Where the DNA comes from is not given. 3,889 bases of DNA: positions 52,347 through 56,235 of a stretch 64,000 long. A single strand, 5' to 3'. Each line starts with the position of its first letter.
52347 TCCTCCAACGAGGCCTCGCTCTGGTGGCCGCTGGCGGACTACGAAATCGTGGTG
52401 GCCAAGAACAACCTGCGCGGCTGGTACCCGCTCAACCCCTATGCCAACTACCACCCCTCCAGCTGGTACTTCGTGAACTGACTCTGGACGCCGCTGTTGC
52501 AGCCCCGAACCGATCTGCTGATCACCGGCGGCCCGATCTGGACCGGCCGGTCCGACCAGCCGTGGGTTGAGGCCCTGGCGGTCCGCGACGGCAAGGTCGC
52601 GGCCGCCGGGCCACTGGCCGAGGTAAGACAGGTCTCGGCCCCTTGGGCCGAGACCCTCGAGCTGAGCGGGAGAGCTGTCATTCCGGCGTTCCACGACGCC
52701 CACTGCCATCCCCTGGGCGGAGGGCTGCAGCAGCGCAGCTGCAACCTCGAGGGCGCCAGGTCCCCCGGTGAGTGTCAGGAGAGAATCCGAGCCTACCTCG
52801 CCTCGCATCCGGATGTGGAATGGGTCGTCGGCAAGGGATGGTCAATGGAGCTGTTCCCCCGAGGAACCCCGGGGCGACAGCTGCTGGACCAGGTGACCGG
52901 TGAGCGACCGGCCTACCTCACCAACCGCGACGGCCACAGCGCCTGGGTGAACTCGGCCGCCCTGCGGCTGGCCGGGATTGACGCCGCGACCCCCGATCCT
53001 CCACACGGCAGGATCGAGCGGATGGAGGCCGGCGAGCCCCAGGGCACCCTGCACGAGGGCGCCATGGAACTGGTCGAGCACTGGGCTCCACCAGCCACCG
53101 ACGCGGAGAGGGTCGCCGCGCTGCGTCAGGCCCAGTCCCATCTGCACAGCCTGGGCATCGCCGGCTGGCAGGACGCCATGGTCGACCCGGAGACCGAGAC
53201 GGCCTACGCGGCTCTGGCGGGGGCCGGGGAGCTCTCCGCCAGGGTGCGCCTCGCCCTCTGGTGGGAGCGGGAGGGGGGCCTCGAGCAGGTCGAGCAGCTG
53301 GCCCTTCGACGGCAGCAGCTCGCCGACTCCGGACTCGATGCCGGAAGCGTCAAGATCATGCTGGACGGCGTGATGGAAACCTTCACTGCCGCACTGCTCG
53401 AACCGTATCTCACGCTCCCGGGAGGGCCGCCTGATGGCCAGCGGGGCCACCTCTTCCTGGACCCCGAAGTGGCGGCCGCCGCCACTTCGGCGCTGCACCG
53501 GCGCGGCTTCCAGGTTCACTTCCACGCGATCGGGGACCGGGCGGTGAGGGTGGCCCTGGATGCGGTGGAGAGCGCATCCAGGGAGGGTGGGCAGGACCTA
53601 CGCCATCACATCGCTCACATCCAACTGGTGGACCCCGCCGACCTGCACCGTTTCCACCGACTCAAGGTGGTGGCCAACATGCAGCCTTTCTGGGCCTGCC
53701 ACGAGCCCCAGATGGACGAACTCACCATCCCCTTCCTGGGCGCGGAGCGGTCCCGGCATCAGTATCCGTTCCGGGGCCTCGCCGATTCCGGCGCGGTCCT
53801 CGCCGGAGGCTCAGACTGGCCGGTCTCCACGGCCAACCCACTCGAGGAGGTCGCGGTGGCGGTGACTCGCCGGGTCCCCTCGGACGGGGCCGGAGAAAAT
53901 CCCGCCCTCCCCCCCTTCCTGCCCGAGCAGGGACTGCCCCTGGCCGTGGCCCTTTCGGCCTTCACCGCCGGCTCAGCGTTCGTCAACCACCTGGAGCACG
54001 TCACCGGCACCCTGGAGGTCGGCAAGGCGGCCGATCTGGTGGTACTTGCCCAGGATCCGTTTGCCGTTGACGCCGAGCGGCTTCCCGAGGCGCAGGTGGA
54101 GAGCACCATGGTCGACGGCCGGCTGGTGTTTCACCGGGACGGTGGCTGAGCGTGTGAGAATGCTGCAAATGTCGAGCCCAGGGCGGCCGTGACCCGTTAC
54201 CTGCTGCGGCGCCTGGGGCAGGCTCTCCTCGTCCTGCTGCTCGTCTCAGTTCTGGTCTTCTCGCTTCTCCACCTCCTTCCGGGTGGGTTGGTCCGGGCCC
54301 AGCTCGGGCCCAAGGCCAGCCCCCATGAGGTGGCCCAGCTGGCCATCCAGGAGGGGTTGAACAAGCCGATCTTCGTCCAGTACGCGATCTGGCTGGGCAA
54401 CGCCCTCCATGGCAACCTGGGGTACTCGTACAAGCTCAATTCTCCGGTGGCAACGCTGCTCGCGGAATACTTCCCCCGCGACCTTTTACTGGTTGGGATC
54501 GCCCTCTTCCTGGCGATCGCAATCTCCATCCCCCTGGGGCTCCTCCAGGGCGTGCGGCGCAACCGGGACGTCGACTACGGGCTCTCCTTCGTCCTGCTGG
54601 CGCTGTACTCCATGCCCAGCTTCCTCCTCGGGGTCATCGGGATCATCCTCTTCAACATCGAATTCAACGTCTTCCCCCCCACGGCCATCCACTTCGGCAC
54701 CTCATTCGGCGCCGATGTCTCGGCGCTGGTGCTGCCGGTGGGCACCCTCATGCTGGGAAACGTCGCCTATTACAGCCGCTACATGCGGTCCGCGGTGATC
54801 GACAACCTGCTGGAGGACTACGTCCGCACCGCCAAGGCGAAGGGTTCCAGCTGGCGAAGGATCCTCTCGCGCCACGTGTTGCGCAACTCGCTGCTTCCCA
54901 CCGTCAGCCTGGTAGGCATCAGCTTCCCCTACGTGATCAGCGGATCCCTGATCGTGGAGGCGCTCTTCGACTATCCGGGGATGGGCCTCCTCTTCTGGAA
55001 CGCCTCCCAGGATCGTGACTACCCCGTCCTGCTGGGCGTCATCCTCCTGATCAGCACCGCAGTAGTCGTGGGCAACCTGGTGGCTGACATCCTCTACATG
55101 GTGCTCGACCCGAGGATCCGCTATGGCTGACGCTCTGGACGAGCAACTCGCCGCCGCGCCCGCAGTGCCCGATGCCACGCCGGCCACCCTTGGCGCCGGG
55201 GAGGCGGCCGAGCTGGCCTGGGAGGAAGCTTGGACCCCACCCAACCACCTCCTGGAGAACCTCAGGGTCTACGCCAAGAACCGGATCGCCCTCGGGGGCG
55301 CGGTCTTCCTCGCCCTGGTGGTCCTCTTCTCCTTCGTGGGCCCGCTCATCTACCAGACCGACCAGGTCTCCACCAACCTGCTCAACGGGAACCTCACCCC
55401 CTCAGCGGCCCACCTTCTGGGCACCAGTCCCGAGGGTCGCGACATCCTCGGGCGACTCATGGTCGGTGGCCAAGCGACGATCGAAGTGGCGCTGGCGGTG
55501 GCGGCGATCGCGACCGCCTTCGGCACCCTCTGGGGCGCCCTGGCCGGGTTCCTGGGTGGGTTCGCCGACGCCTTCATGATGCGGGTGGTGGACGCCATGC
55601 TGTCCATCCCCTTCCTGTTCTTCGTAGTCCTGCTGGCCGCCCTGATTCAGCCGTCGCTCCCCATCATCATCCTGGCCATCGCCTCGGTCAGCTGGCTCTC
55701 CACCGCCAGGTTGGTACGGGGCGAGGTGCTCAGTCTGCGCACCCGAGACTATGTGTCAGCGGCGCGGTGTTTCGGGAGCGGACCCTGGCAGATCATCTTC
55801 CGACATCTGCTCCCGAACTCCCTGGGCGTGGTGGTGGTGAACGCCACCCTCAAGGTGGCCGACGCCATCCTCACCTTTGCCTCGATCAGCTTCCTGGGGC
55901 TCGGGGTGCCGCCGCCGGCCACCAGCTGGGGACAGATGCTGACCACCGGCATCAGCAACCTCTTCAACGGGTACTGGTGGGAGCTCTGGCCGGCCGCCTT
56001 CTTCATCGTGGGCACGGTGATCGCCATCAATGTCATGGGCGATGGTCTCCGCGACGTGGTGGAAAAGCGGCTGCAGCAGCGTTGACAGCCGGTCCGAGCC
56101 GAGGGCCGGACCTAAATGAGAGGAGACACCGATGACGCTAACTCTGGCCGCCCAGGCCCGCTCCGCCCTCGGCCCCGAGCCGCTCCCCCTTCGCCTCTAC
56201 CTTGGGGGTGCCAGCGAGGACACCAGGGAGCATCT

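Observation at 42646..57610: Candidate undescribed catabolic system for an N-acylated amine/polyamine: family-5 ABC importer + amidohydrolase_3 + PuuB-like oxidase + GABA shunt under a PucR activator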

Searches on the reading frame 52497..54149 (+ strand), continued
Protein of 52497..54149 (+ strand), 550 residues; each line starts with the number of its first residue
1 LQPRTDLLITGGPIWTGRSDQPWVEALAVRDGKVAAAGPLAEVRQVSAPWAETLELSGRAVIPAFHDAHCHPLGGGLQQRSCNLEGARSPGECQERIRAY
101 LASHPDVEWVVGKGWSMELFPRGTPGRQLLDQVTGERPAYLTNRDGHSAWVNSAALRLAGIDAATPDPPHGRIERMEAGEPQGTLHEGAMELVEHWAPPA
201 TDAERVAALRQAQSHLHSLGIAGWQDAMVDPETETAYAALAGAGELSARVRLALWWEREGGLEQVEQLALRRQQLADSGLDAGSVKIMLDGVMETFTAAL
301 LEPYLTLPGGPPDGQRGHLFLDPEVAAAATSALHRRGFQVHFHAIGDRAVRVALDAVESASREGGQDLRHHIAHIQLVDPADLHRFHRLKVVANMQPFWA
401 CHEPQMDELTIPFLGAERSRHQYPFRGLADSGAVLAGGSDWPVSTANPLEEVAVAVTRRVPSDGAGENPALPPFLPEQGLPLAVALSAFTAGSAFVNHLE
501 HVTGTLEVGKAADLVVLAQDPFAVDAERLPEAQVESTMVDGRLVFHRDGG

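Call 68: find_encoding_contigs(protein=P0017, flank=10000, max_places=1)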
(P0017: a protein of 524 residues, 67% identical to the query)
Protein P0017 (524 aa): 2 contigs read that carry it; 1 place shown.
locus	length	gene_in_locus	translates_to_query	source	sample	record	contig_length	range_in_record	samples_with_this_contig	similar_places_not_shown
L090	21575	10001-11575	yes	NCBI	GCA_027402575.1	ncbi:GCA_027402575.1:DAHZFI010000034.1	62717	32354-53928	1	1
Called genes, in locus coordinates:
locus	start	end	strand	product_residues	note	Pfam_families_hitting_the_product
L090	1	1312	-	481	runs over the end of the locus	PF00171:Aldedh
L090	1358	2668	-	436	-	PF00202:Aminotran_3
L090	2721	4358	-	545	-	PF07905:PucR, PF17853:GGDEF_2, PF13556:HTH_30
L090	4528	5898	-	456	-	PF00202:Aminotran_3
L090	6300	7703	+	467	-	PF01946:Thi4 (weak), PF01266:DAO, PF13450:NAD_binding_8 (weak)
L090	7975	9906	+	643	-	PF00496:SBP_bac_5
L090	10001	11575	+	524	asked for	PF07969:Amidohydro_3, PF01979:Amidohydro_1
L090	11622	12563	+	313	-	PF19300:BPD_transp_1_N, PF00528:BPD_transp_1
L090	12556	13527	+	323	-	PF12911:OppC_N (weak), PF00528:BPD_transp_1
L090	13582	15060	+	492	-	PF00171:Aldedh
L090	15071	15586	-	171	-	-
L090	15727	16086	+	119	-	-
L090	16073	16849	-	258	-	PF06271:RDD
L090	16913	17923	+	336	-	PF28475:DUF8413, PF01944:SpoIIM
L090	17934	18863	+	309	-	PF02401:LYTB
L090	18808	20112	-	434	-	PF01882:DUF58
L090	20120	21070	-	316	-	PF20030:bpMoxR, PF00493:MCM (faint), PF00004:AAA (weak), PF07726:AAA_3, PF07728:AAA_5, PF17863:AAA_lid_2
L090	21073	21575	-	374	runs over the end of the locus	PF14258:DUF4350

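Call 69: find_encoding_contigs(protein=P0012, flank=10000, max_places=1)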
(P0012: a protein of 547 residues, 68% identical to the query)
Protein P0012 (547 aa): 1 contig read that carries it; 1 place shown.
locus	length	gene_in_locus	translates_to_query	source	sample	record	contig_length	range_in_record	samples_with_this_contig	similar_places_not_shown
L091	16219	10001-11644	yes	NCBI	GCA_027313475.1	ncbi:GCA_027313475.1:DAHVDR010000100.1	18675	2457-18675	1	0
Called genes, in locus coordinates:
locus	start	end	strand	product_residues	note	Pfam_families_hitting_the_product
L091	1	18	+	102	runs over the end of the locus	PF01475:FUR (weak)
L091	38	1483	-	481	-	PF00171:Aldedh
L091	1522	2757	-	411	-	PF00202:Aminotran_3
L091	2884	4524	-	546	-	PF07905:PucR, PF17853:GGDEF_2, PF13556:HTH_30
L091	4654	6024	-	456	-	PF00202:Aminotran_3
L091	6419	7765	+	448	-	PF01946:Thi4 (weak), PF01266:DAO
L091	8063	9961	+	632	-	PF00496:SBP_bac_5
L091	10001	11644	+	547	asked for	PF07969:Amidohydro_3, PF01979:Amidohydro_1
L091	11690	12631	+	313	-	PF19300:BPD_transp_1_N, PF00528:BPD_transp_1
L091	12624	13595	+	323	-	PF12911:OppC_N, PF00528:BPD_transp_1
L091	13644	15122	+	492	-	PF00171:Aldedh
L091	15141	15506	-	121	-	PF18029:Glyoxalase_6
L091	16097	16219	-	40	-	?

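Call 70: find_encoding_contigs(protein=P0024, flank=10000, max_places=1)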
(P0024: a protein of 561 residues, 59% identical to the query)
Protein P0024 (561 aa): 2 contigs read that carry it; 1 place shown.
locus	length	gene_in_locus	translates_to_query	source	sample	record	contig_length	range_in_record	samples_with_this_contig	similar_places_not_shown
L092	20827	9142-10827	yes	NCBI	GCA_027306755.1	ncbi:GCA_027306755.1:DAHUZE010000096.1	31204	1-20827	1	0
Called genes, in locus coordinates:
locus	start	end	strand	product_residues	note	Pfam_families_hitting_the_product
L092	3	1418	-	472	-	?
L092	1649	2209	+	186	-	PF00440:TetR_N, PF21597:TetR_C_43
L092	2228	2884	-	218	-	PF12802:MarR_2, PF01047:MarR, PF13412:HTH_24 (weak)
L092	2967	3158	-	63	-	-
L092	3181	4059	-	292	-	-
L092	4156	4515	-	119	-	PF00672:HAMP (weak)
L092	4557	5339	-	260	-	PF04542:Sigma70_r2, PF08281:Sigma70_r4_2, PF04545:Sigma70_r4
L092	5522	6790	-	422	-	-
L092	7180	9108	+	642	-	PF00496:SBP_bac_5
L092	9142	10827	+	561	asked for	PF07969:Amidohydro_3, PF01979:Amidohydro_1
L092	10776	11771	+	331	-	PF19300:BPD_transp_1_N, PF00528:BPD_transp_1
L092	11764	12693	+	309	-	PF12911:OppC_N, PF00528:BPD_transp_1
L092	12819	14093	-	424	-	PF00480:ROK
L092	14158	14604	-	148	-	PF04075:F420H2_quin_red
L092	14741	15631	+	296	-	PF02737:3HCDH_N, PF00725:3HCDH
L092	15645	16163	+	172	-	PF01613:Flavin_Reduct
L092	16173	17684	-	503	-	PF07228:SpoIIE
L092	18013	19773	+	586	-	PF00343:Phosphorylase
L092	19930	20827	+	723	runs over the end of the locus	PF02922:CBM_48, PF00128:Alpha-amylase, PF21331:Isoamylase_C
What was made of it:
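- The amidohydrolase travels with the transporter genes (L092, call 70), not with the oxidase and ALDH genes.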

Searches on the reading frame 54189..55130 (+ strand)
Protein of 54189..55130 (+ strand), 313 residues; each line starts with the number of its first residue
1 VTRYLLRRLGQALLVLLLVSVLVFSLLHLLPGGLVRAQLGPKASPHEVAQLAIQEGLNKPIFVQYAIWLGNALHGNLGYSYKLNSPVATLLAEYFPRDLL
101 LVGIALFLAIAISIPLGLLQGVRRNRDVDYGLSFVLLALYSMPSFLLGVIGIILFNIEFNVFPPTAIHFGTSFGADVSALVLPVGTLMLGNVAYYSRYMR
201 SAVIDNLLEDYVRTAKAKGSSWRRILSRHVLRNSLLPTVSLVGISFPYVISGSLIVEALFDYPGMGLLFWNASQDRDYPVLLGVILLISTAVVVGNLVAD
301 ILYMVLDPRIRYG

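Call 4: search_protein_families(library=pfam, proteins=[window:54189-55130:+])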
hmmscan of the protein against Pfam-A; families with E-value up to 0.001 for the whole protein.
window:54189-55130:+ (313 aa): 2 families
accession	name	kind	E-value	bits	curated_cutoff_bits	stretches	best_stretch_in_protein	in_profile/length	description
PF00528.27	BPD_transp_1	-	4.7e-38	131.2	26.4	1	114-311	2-183/184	Binding-protein-dependent transport system inner membrane component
PF19300.4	BPD_transp_1_N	-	5.3e-13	49.6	23.8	1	1-96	1-108/114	Binding-prot-dependent transport system membrane comp, N-term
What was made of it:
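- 54189..55130 (+): OppB/DppB-type ABC permease. PF00528 and PF19300 (call 4).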

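Call 5: search_protein_families(library=ncbifam, proteins=[window:54189-55130:+])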
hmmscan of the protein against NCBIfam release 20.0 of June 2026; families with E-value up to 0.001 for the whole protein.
window:54189-55130:+ (313 aa): 19 families
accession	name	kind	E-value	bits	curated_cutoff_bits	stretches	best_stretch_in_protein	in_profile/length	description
NF045470.1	Opp2B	equivalog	4.7e-79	265.7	350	1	8-311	1-300/300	nickel ABC transporter permease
NF045472.1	Opp4B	equivalog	6.5e-74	249.1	450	1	1-311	1-319/319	oligopeptide ABC transporter permease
NF045469.1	Opp1B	equivalog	1.4e-69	235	380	1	1-311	1-307/307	nickel/cobalt ABC transporter permease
TIGR02789.1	nickel_nikB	equivalog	2.8e-64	217.5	447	1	1-311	1-307/314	nickel ABC transporter permease subunit NikB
NF045471.1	Opp3B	equivalog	1.2e-60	205.6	480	1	1-311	1-303/308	oligopeptide ABC transporter permease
NF011661.0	PRK15081.1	equivalog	9.7e-58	196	463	1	1-312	1-305/306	glutathione ABC transporter permease GsiC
NF007677.0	PRK10352.1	equivalog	6.9e-56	189.6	433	1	1-312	1-308/314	nickel ABC transporter permease subunit NikB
NF007008.0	PRK09471.1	equivalog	9.9e-56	189.4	388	1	1-312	1-306/306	oligopeptide ABC transporter permease OppB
NF008161.0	PRK10914.1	equivalog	6.7e-54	183.3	590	2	173-312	198-337/339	dipeptide ABC transporter permease DppB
NF043081.1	MMSYN1_0165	equivalog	3.7e-33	115.1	350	1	63-311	145-385/388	oligopeptide ABC transporter permease OppB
NF011712.0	PRK15133.1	subfamily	4.8e-31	108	445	1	45-312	83-361/364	microcin C ABC transporter permease YejB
NF011690.0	PRK15110.1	equivalog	1.7e-30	106.6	432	2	177-308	180-311/321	putrescine export ABC transporter permease SapB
TIGR02790.1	nickel_nikC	equivalog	4.2e-06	26.5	358.45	1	173-250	120-194/258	nickel ABC transporter permease subunit NikC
NF045473.1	Opp1C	equivalog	1.5e-05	24.5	350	1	173-250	126-200/267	nickel/cobalt ABC transporter permease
NF045474.1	Opp2C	equivalog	3.7e-05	23.4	300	1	104-249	48-171/236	nickel transporter permease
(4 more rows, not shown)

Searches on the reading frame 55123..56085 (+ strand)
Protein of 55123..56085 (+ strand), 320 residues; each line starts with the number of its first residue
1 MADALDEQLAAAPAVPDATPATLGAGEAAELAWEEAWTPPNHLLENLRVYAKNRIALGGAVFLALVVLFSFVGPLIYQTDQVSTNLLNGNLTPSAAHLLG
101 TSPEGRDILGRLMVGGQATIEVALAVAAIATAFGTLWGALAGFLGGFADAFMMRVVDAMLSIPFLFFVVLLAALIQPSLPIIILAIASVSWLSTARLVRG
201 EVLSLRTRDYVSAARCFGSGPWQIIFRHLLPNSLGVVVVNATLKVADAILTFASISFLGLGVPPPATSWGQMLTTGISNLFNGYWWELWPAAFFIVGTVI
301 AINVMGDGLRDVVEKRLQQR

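Call 4: search_protein_families(library=pfam, proteins=[window:55123-56085:+])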
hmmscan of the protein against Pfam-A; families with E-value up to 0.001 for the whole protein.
window:55123-56085:+ (320 aa): 2 families
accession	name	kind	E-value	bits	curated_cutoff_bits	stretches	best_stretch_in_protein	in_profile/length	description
PF00528.27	BPD_transp_1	-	8.1e-30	104.3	26.4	1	134-318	1-183/184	Binding-protein-dependent transport system inner membrane component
PF12911.12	OppC_N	-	3.5e-07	30.4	23.9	1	48-91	8-51/53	N-terminal TM domain of oligopeptide transport permease C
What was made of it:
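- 55123..56085 (+): OppC/DppC-type ABC permease. Its start overlaps the preceding gene by 8 nt. No ATPase genes follow. PF00528 and PF12911 (call 4).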

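Call 5: search_protein_families(library=ncbifam, proteins=[window:55123-56085:+])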
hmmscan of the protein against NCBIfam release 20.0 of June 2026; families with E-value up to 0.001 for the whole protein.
window:55123-56085:+ (320 aa): 20 families
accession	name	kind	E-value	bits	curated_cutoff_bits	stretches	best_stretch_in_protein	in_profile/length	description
NF045476.1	Opp4C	equivalog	3.6e-85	285.6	350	1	47-314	7-276/278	oligopeptide ABC transporter permease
NF045474.1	Opp2C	equivalog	1.5e-66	224.3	300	1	79-313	2-235/236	nickel transporter permease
NF007376.0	PRK09881.1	equivalog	1.2e-62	211.6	434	1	52-318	29-294/298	D,D-dipeptide ABC transporter permease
NF011935.0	PRK15406.1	equivalog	3.6e-62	210.8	433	1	48-314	31-298/302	oligopeptide ABC transporter permease OppC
TIGR02790.1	nickel_nikC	equivalog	2.3e-60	204.4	358.45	1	59-313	4-257/258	nickel ABC transporter permease subunit NikC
NF045473.1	Opp1C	equivalog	1.2e-56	192.1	350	1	52-316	3-266/267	nickel/cobalt ABC transporter permease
NF045475.1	Opp3C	equivalog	8.5e-54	182.9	450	1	96-316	107-326/328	oligopeptide ABC transporter permease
NF011662.0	PRK15082.1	equivalog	1.5e-53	182.1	484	1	44-319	27-302/303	glutathione ABC transporter permease GsiD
NF007738.0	PRK10417.1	equivalog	2.8e-53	181.2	335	1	53-317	9-271/277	nickel ABC transporter permease subunit NikC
NF008160.0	PRK10913.1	equivalog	4.5e-51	174.1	483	1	39-319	15-300/300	dipeptide ABC transporter permease DppC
NF047573.1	opine_perm_CntC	exception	5.6e-38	130.8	440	1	50-316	5-270/271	staphylopine uptake ABC transporter permease subunit CntC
NF043080.1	MMSYN1_0166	equivalog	2.9e-37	128.3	370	1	51-314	35-302/307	oligopeptide ABC transporter permease OppC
NF011691.0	PRK15111.1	equivalog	1.5e-33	116.7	379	1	39-314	12-292/296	putrescine export ABC transporter permease SapC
NF011596.0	PRK15021.1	subfamily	3e-30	105.4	439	1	92-313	116-335/341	microcin C ABC transporter permease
NF045470.1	Opp2B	equivalog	1.2e-07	31.2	350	1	106-246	81-236/300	nickel ABC transporter permease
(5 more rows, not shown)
